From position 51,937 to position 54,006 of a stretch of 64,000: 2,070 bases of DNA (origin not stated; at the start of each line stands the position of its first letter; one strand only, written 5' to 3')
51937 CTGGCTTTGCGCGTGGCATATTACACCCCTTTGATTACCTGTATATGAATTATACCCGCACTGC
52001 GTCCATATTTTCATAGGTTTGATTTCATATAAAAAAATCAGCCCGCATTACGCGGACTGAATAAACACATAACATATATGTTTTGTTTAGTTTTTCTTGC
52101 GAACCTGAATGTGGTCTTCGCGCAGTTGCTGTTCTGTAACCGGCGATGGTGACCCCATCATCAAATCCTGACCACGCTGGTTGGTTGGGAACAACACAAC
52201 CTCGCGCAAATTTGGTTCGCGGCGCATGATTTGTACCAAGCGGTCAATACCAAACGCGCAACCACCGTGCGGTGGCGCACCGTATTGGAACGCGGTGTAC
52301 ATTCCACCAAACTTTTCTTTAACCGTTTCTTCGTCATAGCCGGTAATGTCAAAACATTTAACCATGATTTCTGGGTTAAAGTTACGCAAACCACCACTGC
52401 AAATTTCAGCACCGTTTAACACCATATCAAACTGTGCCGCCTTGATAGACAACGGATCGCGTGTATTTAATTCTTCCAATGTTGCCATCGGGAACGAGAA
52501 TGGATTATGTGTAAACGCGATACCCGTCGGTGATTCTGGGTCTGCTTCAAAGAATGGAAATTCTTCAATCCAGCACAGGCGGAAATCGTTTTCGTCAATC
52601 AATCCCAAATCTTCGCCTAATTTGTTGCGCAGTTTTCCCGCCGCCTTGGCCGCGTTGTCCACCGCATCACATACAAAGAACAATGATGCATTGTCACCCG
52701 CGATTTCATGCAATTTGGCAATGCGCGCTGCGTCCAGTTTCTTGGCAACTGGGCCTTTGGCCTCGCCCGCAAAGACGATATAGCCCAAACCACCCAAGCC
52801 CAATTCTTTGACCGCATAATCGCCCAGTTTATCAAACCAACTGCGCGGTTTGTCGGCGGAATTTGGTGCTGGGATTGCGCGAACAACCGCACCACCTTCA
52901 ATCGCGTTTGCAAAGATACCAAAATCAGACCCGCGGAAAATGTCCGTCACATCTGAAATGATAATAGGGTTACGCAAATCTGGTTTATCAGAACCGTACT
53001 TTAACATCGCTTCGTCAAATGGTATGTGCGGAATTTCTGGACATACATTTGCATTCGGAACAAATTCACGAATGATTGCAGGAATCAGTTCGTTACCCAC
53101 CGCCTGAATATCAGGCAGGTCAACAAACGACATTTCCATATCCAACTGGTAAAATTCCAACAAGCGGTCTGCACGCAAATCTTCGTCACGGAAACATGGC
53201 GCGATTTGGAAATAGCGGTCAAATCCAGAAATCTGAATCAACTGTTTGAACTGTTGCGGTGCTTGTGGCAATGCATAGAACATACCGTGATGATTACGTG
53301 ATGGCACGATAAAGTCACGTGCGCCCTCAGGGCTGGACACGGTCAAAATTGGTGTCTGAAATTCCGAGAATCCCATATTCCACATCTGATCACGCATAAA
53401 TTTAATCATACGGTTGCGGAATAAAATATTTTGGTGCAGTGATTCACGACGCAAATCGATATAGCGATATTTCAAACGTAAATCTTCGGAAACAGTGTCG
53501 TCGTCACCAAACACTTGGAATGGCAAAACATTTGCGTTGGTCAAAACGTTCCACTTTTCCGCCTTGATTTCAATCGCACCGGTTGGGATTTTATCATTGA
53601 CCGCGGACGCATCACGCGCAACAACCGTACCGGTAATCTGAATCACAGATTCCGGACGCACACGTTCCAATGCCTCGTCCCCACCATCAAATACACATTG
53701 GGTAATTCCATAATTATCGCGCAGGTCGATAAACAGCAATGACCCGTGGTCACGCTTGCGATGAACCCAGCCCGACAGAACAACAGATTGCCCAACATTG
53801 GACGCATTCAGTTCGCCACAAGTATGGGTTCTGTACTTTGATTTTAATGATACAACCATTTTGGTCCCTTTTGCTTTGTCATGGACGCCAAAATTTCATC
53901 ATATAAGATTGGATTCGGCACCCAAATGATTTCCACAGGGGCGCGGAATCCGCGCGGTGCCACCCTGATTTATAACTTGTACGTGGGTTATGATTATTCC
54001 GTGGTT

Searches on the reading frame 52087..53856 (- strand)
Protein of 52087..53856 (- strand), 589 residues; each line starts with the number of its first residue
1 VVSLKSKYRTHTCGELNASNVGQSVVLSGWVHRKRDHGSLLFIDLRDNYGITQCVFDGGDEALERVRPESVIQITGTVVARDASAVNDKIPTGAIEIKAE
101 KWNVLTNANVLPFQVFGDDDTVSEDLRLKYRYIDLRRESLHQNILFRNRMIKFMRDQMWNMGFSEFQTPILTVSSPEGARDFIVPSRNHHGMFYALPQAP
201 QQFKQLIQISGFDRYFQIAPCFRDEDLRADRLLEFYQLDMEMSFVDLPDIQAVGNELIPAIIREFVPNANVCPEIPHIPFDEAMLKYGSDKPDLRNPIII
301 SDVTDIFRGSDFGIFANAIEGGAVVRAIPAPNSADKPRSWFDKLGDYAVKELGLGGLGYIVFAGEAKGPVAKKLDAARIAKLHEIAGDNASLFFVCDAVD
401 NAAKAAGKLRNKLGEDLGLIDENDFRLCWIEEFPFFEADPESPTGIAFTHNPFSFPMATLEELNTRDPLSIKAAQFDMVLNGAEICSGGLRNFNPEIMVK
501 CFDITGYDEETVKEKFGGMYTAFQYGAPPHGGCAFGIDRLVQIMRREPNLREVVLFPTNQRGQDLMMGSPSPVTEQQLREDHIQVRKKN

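Call 12: search_protein_families(library=ncbifam, proteins=[window:52087-53856:-], max_evalue=0.001)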
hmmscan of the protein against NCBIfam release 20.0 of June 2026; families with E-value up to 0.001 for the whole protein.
window:52087-53856:- (589 aa): 17 families
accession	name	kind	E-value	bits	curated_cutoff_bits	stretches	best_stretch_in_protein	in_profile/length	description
NF001750.0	PRK00476.1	equivalog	1.9e-222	739.7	443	1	7-588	3-589/590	aspartate--tRNA ligase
TIGR00459.1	aspS_bact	equivalog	8.5e-175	582.4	373.85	1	9-588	3-586/586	aspartate--tRNA ligase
NF009460.0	PRK12820.1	equivalog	5.3e-129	431.5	1379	1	11-580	24-612/723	bifunctional aspartyl-tRNA synthetase/aspartyl/glutamyl-tRNA amidotransferase subunit C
NF003483.0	PRK05159.1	equivalog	5.8e-62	210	353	2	8-266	3-259/438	aspartate--tRNA(Asn) ligase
TIGR00458.1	aspS_nondisc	equivalog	1.5e-50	172.4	368.4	2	16-268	6-256/428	aspartate--tRNA(Asn) ligase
NF001756.1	PRK00484.1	subfamily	1.7e-32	112.8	468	2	5-270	36-295/488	lysine--tRNA ligase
NF003037.0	PRK03932.1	equivalog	2.2e-31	109.3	414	2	17-268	11-265/451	asparagine--tRNA ligase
TIGR00499.1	lysS_bact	equivalog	3e-30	105.3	427.6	2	4-271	37-299/496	lysine--tRNA ligase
TIGR00457.1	asnS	equivalog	2.4e-29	102.5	342.6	2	18-268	12-267/455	asparagine--tRNA ligase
NF002821.0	PRK02983.1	equivalog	6e-25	87.4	742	2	8-258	645-892/1102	bifunctional lysylphosphatidylglycerol synthetase/lysine--tRNA ligase LysX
NF009101.0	PRK12445.1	subfamily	7.9e-21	74.2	1026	2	6-271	51-311/505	lysine--tRNA ligase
NF005052.0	PRK06462.1-1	equivalog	1.9e-11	43.6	368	1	120-264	23-172/353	asparagine synthetase A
NF005054.0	PRK06462.1-4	equivalog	2.3e-08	33.5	309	1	130-269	11-159/318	asparagine synthetase A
TIGR00462.1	genX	equivalog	1.6e-07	31.1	286.9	0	458-556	204-304/304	EF-P lysine aminoacylase EpmA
NF006828.0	PRK09350.1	equivalog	4.4e-06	26.2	264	1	458-559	220-323/325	elongation factor P--(R)-beta-lysine ligase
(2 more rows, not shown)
